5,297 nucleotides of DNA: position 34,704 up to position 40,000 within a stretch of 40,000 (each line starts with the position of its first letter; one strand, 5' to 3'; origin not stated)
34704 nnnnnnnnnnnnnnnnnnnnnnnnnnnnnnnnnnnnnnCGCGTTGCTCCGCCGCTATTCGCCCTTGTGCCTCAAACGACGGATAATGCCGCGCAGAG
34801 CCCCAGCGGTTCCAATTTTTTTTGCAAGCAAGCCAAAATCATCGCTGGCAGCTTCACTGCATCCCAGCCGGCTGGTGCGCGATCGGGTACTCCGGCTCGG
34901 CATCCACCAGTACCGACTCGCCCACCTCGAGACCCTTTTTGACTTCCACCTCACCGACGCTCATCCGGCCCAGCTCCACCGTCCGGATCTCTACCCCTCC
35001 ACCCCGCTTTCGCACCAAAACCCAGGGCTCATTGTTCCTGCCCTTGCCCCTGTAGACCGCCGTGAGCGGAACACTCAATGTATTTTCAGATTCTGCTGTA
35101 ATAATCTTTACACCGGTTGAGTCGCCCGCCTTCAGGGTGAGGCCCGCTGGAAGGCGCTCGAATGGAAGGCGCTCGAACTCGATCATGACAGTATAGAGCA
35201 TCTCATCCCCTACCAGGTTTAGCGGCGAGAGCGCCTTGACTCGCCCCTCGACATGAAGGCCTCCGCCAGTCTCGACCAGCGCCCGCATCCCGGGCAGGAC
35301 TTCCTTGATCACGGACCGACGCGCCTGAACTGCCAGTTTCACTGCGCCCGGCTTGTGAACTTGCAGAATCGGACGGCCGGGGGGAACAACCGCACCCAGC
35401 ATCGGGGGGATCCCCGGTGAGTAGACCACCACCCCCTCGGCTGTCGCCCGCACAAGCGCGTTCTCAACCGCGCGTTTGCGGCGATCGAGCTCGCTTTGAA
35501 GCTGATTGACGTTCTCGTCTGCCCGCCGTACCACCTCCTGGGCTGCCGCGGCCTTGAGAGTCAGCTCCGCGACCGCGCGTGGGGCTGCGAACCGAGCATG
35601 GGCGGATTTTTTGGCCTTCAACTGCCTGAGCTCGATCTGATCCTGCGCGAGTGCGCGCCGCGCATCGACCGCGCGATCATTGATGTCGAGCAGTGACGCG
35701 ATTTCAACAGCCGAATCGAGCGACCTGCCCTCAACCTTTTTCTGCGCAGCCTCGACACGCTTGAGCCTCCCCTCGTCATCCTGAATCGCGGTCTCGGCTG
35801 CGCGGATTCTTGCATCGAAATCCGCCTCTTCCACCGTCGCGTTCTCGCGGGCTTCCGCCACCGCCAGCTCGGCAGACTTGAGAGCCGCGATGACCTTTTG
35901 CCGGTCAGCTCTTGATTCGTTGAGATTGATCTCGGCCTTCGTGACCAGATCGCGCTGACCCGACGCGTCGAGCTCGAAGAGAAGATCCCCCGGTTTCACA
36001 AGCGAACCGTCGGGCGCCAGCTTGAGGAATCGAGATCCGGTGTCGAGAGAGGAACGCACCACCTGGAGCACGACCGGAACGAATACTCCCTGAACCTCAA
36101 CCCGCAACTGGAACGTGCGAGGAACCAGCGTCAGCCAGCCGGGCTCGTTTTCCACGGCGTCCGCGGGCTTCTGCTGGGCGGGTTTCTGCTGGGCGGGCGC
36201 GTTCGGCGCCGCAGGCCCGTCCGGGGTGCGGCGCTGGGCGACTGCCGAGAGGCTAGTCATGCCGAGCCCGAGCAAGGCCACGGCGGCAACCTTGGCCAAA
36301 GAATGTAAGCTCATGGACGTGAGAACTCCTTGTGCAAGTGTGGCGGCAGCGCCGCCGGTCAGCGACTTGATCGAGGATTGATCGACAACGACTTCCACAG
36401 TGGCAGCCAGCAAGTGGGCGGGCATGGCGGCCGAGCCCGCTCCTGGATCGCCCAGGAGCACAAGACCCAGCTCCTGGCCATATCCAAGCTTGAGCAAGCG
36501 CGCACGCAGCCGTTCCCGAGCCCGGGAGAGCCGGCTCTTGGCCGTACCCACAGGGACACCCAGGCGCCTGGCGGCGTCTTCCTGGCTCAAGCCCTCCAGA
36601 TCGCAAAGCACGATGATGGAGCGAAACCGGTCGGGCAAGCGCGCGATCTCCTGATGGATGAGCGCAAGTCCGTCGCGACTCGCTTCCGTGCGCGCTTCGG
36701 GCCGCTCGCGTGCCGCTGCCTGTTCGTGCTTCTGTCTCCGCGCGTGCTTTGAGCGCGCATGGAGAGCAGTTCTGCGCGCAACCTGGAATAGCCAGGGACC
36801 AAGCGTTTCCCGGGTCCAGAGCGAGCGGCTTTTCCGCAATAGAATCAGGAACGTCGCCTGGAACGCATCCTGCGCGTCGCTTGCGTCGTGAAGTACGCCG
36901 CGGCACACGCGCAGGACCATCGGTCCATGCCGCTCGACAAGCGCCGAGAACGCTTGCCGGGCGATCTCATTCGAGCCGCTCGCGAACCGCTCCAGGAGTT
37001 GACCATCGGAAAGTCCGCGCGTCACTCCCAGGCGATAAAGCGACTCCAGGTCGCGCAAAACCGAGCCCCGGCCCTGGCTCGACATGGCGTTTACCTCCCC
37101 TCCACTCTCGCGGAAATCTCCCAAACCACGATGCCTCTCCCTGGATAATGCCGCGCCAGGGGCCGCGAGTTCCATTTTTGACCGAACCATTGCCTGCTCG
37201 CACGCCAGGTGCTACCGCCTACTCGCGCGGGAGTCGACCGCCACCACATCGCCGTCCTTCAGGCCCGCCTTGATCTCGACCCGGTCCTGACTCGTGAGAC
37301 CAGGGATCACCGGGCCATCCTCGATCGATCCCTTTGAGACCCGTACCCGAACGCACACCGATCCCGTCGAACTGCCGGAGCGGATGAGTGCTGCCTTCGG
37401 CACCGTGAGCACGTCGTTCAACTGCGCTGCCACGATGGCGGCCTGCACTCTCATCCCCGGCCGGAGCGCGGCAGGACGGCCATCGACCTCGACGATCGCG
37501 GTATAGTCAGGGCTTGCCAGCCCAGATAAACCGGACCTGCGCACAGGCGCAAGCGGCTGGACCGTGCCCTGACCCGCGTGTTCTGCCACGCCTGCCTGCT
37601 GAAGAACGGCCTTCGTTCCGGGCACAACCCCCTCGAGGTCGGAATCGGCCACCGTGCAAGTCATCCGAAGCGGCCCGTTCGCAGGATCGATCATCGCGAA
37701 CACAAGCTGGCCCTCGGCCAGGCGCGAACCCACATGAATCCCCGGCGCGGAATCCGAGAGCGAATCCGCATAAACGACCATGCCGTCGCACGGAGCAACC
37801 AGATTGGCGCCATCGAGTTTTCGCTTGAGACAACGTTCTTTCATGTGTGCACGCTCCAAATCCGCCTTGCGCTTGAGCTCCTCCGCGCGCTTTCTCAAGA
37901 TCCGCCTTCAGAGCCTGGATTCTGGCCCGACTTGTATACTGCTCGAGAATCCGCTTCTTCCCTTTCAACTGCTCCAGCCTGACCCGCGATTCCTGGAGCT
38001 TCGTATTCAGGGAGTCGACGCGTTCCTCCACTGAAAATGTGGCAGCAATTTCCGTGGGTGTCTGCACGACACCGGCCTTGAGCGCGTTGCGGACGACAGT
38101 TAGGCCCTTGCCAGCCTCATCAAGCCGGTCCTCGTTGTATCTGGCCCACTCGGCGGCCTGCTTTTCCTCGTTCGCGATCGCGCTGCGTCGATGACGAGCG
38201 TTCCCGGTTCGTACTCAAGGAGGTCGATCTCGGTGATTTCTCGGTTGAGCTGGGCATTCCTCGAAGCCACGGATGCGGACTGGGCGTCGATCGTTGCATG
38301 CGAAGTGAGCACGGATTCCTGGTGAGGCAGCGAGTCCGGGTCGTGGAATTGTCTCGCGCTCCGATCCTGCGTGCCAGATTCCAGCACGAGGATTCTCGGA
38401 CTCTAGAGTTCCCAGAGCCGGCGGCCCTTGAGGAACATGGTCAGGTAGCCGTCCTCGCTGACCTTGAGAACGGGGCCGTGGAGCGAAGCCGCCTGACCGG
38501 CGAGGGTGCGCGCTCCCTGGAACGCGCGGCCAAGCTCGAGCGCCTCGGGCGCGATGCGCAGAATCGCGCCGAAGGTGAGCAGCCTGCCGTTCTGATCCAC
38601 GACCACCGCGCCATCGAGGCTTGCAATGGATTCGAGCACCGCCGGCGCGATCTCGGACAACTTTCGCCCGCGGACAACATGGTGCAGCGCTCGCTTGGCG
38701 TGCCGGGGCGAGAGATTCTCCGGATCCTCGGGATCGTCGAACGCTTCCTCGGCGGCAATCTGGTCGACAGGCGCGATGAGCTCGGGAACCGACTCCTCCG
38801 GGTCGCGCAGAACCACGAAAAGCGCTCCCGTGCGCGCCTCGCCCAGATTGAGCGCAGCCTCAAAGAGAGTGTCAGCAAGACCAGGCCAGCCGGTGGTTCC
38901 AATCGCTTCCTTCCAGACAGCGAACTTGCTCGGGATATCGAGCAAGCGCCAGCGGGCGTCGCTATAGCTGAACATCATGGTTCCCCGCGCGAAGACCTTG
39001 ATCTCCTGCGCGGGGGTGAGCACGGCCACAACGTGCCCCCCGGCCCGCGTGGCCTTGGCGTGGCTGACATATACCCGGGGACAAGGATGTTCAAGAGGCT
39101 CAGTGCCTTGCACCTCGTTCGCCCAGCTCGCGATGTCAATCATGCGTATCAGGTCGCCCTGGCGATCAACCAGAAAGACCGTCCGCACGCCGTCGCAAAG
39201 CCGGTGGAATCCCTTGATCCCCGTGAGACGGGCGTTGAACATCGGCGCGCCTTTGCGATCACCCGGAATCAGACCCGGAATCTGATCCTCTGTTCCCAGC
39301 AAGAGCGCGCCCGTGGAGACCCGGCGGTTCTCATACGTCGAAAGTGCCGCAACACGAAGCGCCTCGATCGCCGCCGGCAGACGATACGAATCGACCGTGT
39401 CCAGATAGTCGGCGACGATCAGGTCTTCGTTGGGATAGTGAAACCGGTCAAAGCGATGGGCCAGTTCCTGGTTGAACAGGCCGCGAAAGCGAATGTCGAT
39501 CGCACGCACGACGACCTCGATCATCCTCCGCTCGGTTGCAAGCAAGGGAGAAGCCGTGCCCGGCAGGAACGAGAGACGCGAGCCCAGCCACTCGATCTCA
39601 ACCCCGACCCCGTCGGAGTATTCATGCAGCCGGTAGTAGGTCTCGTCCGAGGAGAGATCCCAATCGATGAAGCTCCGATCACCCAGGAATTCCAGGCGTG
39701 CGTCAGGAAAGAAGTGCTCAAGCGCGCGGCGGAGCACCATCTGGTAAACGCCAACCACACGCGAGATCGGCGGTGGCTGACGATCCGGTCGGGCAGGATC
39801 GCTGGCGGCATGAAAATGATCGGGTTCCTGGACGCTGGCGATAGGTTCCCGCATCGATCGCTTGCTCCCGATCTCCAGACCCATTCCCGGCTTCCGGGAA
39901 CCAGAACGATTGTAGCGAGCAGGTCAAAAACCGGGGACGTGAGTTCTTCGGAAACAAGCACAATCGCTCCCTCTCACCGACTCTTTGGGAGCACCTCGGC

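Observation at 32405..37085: Tandem paralogs encoding ECF sigma factor - TM helix - HlyD/membrane-fusion-protein chimeras, with no anti-sigma and no pump partner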

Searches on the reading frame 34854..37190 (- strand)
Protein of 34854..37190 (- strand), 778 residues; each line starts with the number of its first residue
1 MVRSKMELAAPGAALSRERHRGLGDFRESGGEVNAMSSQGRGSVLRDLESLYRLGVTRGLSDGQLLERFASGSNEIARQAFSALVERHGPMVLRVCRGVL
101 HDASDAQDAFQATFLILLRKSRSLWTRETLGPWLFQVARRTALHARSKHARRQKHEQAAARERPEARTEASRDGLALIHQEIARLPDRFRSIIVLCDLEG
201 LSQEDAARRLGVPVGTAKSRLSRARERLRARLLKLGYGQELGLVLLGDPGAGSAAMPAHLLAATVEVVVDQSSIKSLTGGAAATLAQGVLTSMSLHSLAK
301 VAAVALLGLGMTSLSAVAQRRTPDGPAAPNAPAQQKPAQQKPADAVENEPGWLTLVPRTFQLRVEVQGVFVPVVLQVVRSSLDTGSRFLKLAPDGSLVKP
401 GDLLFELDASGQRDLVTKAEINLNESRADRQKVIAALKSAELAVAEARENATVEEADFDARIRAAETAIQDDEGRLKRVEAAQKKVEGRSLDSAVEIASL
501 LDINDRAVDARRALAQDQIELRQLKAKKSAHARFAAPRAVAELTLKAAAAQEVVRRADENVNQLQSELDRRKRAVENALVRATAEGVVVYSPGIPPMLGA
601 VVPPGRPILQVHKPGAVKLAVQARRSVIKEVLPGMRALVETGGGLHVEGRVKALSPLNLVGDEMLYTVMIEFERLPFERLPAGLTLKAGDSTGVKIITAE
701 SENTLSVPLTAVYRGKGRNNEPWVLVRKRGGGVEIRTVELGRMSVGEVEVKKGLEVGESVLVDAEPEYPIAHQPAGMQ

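Call 3: search_protein_families(library=pfam, proteins=[window:34854-37190:-], max_evalue=0.1)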
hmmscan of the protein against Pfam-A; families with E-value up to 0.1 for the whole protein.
window:34854-37190:- (778 aa): 6 families
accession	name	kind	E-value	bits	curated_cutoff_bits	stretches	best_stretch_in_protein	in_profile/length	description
PF08281.18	Sigma70_r4_2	-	1.2e-16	60.6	25.7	1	177-228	3-54/54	Sigma-70, region 4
PF04545.22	Sigma70_r4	-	1.5e-12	47.3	24.1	1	182-230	2-50/50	Sigma-70, region 4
PF04542.20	Sigma70_r2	-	3.7e-12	46.3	24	1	84-152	1-71/71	Sigma-70 region 2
PF13384.12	HTH_23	-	0.0037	17.5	24.6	1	187-224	6-41/50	Homeodomain-like domain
PF13437.12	HlyD_3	-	0.028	15.6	22.2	1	580-658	2-79/106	HlyD family secretion protein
PF13518.12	HTH_28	-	0.053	14.1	25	0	193-226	5-38/52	Helix-turn-helix domain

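Call 4: search_protein_families(library=ncbifam, proteins=[window:34854-37190:-], max_evalue=0.1)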
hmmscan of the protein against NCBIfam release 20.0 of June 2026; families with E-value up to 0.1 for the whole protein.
window:34854-37190:- (778 aa): 83 families (the best 25 are shown)
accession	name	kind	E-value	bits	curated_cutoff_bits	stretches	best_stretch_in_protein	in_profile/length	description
NF007225.0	PRK09643.1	equivalog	5.7e-25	88.2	190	1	59-235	11-185/204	RNA polymerase sigma factor SigM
NF008888.0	PRK11922.1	equivalog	2.3e-23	83.1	204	1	76-232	27-196/231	RNA polymerase sigma factor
TIGR02937.1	sigma70-ECF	superfamily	3.3e-23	82.1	42.9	1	80-232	2-165/165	sigma-70 family RNA polymerase sigma factor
TIGR02959.1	SigZ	equivalog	3.5e-23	82.3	168.65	1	101-233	17-149/170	RNA polymerase sigma factor SigZ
TIGR02983.1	SigE-fam_strep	subfamily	2.3e-21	76.4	141.55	1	77-232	4-158/162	SigE family RNA polymerase sigma factor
TIGR01730.1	RND_mfp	subfamily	6.8e-21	74.6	94.9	2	501-763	55-308/322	efflux RND transporter periplasmic adaptor subunit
NF009166.1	PRK12513.1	equivalog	9.5e-21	74.4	206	1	61-233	8-187/193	RNA polymerase sigma factor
NF004113.0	PRK05602.1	equivalog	9.6e-21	74.4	208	1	61-235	31-204/211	RNA polymerase sigma factor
NF058625.1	sigma_PG0214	equivalog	6.1e-20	71.6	130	1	79-235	4-164/170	GFO_1088 family ECF-type sigma factor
TIGR02985.1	Sig70_bacteroi1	subfamily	1.5e-19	70.8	126.4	1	79-232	1-162/162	RNA polymerase sigma-70 factor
NF007215.0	PRK09637.1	equivalog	2.8e-19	69.8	212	1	101-233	23-155/181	RNA polymerase sigma factor SigZ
NF009171.0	PRK12518.1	equivalog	3.2e-19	69.5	208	1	74-234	22-186/191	RNA polymerase sigma factor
NF009172.0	PRK12519.1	subfamily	4.1e-18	65.6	222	1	77-233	27-190/194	RNA polymerase sigma factor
NF007229.0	PRK09647.1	equivalog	5.9e-18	65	265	1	75-234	40-204/220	RNA polymerase sigma factor SigE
NF007223.0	PRK09641.1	equivalog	5.9e-17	62.1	209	1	77-233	16-185/187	RNA polymerase sigma factor SigW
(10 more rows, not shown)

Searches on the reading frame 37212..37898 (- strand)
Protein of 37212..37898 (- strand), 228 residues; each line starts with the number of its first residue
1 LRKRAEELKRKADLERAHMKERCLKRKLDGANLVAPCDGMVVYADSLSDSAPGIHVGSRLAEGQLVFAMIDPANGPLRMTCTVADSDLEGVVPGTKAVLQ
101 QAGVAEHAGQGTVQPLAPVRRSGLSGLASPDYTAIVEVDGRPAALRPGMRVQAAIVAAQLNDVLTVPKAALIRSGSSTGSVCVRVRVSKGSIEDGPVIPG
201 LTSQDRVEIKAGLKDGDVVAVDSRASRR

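Call 3: search_protein_families(library=pfam, proteins=[window:37212-37898:-], max_evalue=0.1)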
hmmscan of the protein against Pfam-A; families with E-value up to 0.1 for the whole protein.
window:37212-37898:- (228 aa): 0 families

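Call 4: search_protein_families(library=ncbifam, proteins=[window:37212-37898:-], max_evalue=0.1)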
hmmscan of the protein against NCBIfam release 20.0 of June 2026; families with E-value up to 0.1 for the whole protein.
window:37212-37898:- (228 aa): 9 families
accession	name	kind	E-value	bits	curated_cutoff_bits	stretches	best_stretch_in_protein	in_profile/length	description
TIGR01730.1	RND_mfp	subfamily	2.1e-16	59.8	94.9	1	3-222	107-308/322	efflux RND transporter periplasmic adaptor subunit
TIGR00999.1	8a0102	subfamily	1.9e-10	40.4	319.3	1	4-222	64-265/271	CzcB/NccB family metal efflux transporter periplasmic adaptor subunit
NF008606.0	PRK11578.1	equivalog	1.4e-06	27.7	342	1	10-223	163-364/371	macrolide transporter subunit MacA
NF007132.1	PRK09578.1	equivalog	2.5e-05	23.2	512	1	145-225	288-365/396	MexX/AxyX family multidrug efflux RND transporter periplasmic adaptor subunit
NF033138.2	RND-peri-MexC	equivalog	0.00079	18.7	625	1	142-225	280-361/375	MexC family multidrug efflux RND transporter periplasmic adaptor subunit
NF045680.1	DiMtlExpIhpB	equivalog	0.00093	18.3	450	1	137-221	228-308/326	divalent metal ion exporter adaptor subunit IhpB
NF002939.0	PRK03598.1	equivalog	0.008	15.4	393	1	5-118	178-282/332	secretion protein HlyD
NF007303.0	PRK09783.1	subfamily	0.021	13.3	390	1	136-221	305-386/414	copper/silver efflux system membrane fusion protein CusB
TIGR00998.1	8a0101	subfamily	0.037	13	390.8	1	4-118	178-283/334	EmrA/EmrK family multidrug efflux transporter periplasmic adaptor subunit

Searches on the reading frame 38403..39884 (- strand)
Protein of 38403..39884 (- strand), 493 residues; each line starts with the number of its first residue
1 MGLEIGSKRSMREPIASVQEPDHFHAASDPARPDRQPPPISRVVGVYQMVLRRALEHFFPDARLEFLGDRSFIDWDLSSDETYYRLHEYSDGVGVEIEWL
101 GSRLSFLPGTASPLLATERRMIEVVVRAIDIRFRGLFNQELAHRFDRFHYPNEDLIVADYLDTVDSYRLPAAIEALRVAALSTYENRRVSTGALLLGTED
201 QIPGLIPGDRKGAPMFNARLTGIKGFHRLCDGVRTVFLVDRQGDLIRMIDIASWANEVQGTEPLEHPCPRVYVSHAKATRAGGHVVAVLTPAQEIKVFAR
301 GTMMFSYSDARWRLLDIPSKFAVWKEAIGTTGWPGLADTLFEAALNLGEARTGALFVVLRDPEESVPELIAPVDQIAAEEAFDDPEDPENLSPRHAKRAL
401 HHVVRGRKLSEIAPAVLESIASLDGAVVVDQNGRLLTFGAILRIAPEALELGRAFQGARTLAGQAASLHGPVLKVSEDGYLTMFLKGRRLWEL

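Call 17: search_protein_families(library=pfam, proteins=[window:38403-39884:-], max_evalue=0.001)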
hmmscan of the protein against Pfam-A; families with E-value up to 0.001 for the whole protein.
window:38403-39884:- (493 aa): 1 family
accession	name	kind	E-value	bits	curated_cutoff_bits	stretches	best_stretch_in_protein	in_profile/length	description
PF02457.21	DAC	-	3.3e-06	27.1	27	1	342-485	2-115/119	DisA bacterial checkpoint controller nucleotide-binding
